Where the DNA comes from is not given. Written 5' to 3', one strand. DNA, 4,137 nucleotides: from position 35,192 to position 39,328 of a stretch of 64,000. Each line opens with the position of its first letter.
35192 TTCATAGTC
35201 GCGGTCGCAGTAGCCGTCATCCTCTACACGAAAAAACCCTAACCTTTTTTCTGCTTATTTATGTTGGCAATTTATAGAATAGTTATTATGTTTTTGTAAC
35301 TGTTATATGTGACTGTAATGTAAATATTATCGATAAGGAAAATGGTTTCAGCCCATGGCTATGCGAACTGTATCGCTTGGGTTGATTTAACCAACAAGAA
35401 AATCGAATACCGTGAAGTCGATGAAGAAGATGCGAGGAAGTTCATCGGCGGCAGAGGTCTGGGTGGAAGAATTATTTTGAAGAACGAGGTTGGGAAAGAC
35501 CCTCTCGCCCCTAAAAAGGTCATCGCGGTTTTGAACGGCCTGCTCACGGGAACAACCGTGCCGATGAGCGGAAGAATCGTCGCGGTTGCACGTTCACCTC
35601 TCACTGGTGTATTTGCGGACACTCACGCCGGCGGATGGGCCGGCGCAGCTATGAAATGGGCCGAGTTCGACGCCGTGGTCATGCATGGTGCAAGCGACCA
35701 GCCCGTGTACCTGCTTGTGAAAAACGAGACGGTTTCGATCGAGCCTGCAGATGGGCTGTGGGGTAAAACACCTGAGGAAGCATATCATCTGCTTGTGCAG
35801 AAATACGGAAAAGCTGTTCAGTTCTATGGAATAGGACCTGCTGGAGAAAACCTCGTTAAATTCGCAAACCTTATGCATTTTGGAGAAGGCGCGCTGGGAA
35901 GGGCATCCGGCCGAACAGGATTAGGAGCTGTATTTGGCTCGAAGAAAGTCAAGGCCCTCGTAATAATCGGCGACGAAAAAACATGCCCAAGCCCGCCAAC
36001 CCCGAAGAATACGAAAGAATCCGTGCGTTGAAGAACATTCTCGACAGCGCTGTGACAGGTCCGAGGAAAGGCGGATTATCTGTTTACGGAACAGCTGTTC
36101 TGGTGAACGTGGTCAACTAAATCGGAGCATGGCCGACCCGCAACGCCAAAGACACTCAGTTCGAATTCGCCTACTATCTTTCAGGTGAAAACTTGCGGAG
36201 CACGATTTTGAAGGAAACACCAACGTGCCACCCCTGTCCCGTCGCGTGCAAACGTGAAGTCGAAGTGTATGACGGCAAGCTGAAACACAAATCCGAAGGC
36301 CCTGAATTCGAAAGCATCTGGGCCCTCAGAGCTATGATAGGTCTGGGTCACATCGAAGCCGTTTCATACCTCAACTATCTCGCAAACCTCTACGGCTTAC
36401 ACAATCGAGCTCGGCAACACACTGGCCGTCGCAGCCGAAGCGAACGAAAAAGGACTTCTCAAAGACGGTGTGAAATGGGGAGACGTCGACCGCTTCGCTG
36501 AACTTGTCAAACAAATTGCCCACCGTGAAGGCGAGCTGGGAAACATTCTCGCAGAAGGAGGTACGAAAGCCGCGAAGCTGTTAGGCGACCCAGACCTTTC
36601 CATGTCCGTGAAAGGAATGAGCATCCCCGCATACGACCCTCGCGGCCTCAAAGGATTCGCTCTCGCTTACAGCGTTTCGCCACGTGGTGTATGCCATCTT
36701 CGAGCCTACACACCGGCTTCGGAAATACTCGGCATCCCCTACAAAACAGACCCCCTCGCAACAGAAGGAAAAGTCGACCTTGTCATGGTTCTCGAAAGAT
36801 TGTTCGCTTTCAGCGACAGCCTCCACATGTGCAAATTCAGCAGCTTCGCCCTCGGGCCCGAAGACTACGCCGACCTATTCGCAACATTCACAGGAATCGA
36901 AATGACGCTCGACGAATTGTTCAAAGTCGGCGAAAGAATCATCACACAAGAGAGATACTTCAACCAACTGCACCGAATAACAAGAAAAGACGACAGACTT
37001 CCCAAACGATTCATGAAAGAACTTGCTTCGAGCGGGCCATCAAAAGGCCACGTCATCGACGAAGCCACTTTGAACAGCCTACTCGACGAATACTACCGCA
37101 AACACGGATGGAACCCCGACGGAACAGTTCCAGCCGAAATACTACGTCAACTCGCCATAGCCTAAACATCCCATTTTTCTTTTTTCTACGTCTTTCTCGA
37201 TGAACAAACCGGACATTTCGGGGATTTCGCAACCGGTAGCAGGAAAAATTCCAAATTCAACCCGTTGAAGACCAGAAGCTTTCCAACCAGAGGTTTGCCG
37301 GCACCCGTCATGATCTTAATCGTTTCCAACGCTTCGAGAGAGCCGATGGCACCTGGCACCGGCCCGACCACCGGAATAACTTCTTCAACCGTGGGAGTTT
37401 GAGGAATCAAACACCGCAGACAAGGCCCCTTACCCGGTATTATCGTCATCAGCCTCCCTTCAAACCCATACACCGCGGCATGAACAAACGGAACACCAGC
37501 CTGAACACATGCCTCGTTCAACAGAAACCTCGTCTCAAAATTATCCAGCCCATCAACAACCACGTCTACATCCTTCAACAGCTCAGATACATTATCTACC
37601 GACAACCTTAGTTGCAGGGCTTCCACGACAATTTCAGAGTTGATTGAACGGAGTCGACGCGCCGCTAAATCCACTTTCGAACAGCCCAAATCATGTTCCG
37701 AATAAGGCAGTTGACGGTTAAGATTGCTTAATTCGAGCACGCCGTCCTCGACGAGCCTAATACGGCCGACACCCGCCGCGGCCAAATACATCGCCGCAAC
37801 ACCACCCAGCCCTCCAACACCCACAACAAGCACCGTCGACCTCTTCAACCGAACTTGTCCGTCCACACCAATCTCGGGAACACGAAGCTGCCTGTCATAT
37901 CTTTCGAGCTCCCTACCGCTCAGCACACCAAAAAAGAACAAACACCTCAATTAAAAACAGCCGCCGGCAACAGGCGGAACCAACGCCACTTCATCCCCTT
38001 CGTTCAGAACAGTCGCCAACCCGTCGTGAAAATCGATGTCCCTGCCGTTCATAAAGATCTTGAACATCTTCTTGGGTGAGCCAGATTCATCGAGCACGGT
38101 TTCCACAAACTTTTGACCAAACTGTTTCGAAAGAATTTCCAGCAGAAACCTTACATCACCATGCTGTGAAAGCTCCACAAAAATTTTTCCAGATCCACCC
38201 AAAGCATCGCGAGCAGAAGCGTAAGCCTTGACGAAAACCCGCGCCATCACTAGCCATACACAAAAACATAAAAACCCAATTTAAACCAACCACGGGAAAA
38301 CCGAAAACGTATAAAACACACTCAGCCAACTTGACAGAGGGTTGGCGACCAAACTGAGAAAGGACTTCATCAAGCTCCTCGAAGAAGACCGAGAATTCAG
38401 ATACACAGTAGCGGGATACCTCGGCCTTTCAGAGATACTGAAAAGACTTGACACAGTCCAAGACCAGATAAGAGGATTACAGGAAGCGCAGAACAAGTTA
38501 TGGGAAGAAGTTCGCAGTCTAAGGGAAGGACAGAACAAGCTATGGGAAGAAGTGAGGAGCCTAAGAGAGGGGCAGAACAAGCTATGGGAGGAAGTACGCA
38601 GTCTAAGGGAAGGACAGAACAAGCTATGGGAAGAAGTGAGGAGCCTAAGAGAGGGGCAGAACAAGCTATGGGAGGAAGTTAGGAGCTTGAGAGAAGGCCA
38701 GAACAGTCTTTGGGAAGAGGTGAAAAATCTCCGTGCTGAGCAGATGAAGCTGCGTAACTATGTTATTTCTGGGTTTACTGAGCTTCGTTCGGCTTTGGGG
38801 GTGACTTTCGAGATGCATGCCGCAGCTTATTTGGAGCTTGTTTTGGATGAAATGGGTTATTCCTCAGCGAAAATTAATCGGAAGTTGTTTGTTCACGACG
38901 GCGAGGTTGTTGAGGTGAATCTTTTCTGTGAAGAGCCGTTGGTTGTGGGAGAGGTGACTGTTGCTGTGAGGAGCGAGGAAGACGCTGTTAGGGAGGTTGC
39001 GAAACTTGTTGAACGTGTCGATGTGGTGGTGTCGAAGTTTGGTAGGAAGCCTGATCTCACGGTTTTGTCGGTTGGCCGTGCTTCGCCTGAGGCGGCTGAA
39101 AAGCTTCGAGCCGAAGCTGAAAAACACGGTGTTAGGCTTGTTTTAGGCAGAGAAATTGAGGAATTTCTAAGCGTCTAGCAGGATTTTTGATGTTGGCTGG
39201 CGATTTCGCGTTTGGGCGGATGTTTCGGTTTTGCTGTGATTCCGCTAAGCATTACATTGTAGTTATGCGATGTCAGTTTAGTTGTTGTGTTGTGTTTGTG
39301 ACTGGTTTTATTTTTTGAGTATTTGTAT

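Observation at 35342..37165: AOR gene with three independent lesions, including two compensating indels that bracket an in-frame TAA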

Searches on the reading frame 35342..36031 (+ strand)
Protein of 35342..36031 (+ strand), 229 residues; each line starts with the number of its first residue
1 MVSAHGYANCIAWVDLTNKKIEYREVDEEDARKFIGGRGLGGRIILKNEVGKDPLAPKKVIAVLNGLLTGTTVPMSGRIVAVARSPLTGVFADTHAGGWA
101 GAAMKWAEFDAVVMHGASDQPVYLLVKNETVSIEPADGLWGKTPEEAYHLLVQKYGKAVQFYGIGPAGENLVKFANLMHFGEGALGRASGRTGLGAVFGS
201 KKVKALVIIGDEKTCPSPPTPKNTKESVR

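Call 6: search_protein_families(library=pfam, proteins=[window:35342-35980:+])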
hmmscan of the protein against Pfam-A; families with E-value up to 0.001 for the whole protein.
seq(213 aa): 1 family
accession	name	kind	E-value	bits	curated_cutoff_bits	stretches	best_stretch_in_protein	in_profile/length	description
PF02730.20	AFOR_N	-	3.8e-65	219.8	29.8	1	11-210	3-198/199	Aldehyde ferredoxin oxidoreductase, N-terminal domain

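Call 10: find_encoding_contigs(protein=window:35342-36031:+, flank=10000, max_places=10)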
Protein window:35342-36031:+ (229 aa): 13 contigs read that carry it; 10 places shown.
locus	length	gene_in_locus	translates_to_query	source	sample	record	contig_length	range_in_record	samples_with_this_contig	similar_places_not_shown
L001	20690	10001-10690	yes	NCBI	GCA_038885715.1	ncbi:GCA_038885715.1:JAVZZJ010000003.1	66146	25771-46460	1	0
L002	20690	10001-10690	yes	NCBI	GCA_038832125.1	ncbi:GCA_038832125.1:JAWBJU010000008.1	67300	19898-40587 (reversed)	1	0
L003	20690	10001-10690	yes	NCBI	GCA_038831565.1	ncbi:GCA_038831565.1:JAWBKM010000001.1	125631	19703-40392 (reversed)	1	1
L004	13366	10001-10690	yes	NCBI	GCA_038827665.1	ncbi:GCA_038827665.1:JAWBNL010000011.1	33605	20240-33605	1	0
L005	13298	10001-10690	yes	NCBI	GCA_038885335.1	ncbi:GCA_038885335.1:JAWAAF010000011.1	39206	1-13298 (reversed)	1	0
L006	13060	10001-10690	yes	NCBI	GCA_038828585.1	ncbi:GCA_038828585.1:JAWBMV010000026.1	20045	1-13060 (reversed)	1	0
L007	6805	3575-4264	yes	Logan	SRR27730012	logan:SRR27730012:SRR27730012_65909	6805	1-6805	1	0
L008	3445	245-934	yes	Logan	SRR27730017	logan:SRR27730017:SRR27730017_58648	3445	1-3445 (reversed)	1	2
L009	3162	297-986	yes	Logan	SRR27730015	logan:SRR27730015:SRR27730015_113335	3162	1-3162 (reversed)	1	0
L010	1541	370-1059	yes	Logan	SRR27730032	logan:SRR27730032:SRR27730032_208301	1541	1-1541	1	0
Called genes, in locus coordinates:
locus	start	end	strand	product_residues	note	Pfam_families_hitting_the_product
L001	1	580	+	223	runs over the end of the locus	PF03070:TENA_THI-4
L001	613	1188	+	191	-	-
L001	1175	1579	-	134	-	PF04024:PspC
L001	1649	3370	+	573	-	PF04055:Radical_SAM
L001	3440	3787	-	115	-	-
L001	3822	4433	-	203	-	PF13304:AAA_21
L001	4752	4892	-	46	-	-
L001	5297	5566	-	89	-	-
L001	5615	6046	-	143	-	-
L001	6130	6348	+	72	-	-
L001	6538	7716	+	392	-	PF01555:N6_N4_Mtase, PF01170:UPF0020 (faint), PF01555:N6_N4_Mtase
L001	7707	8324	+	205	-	-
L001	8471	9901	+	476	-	-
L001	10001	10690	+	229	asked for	PF02730:AFOR_N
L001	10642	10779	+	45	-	-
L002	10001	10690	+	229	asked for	PF02730:AFOR_N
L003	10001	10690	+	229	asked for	PF02730:AFOR_N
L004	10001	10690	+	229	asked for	PF02730:AFOR_N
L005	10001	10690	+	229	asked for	PF02730:AFOR_N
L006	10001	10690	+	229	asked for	PF02730:AFOR_N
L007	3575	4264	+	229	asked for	PF02730:AFOR_N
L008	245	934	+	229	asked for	PF02730:AFOR_N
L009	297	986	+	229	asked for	PF02730:AFOR_N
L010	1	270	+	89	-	?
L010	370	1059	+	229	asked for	PF02730:AFOR_N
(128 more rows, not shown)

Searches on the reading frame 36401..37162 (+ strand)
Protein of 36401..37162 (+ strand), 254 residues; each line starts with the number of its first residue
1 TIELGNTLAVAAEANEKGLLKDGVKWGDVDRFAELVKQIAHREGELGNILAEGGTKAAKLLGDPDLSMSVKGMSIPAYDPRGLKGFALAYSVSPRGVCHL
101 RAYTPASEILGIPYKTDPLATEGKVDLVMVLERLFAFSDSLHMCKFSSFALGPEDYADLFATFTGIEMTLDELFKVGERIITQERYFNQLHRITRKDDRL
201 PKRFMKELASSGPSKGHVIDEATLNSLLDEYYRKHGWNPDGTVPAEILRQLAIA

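Call 6: search_protein_families(library=pfam, proteins=[window:36401-37162:+])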
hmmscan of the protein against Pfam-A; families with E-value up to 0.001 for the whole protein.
seq(254 aa): 1 family
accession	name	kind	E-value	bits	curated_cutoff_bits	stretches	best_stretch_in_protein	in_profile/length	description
PF01314.23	AFOR_C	-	4.3e-85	286.6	27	1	1-253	129-385/385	Aldehyde ferredoxin oxidoreductase, domains 2 & 3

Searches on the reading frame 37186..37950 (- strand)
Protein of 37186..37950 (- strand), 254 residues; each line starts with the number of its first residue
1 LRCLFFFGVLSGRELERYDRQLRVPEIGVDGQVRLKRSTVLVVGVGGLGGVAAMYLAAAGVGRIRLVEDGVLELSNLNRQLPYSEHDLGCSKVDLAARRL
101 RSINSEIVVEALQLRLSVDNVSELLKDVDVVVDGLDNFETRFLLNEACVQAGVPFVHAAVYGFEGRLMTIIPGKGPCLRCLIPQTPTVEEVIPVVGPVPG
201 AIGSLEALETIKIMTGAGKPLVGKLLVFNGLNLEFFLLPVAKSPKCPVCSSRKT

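Call 43: search_protein_families(library=pfam, proteins=[window:37186-37950:-], max_evalue=0.001)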
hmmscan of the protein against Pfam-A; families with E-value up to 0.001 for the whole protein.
window:37186-37950:- (254 aa): 1 family
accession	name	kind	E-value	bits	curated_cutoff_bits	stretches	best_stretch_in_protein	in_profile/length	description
PF00899.27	ThiF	-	8.1e-74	248.2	28.1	1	18-248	1-238/238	ThiF family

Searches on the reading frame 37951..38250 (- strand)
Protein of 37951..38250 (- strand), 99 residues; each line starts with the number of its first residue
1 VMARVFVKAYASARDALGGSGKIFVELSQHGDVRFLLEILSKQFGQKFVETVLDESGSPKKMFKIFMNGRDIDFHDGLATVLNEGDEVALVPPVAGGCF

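Call 43: search_protein_families(library=pfam, proteins=[window:37951-38250:-], max_evalue=0.001)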
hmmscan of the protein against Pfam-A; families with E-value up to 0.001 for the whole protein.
window:37951-38250:- (99 aa): 1 family
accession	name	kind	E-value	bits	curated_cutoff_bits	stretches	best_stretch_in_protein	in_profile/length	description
PF02597.26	ThiS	-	2.9e-11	44.2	22.5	1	11-97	5-76/76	ThiS family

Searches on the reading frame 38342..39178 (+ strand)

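Call 33: search_protein_families(library=pfam, proteins=[window:38342-39178:+], max_evalue=0.01)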
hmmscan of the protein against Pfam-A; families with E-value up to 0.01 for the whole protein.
window:38342-39178:+ (278 aa): 8 families
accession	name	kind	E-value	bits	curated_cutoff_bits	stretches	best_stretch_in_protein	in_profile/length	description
PF14712.11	Snapin_Pallidin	-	1.3e-05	26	29.6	0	34-63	13-42/89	Snapin/Pallidin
PF14662.11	KASH_CCD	-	0.00017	22.1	43.3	1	31-138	5-115/191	Coiled-coil region of CCDC155 or KASH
PF06156.18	YabA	-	0.00019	22.4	30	0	93-141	4-52/103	Initiation control protein YabA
PF06103.16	DUF948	-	0.0028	18.3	37.2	0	30-93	22-85/89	Bacterial protein of unknown function (DUF948)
PF06419.17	COG6_N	-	0.0028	18.2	27.4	0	30-81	36-87/114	Conserved oligomeric complex COG6, N-terminal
PF00804.31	Syntaxin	-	0.003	17.8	26.7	0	66-187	6-133/157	Syntaxin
PF20492.3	ERM_helical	-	0.0046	17.4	40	1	31-138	10-117/120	Ezrin/radixin/moesin, alpha-helical domain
PF04136.21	COG3_N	-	0.0046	17.3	27.9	0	30-80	14-64/147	Conserved oligomeric Golgi complex subunit 3, N-terminal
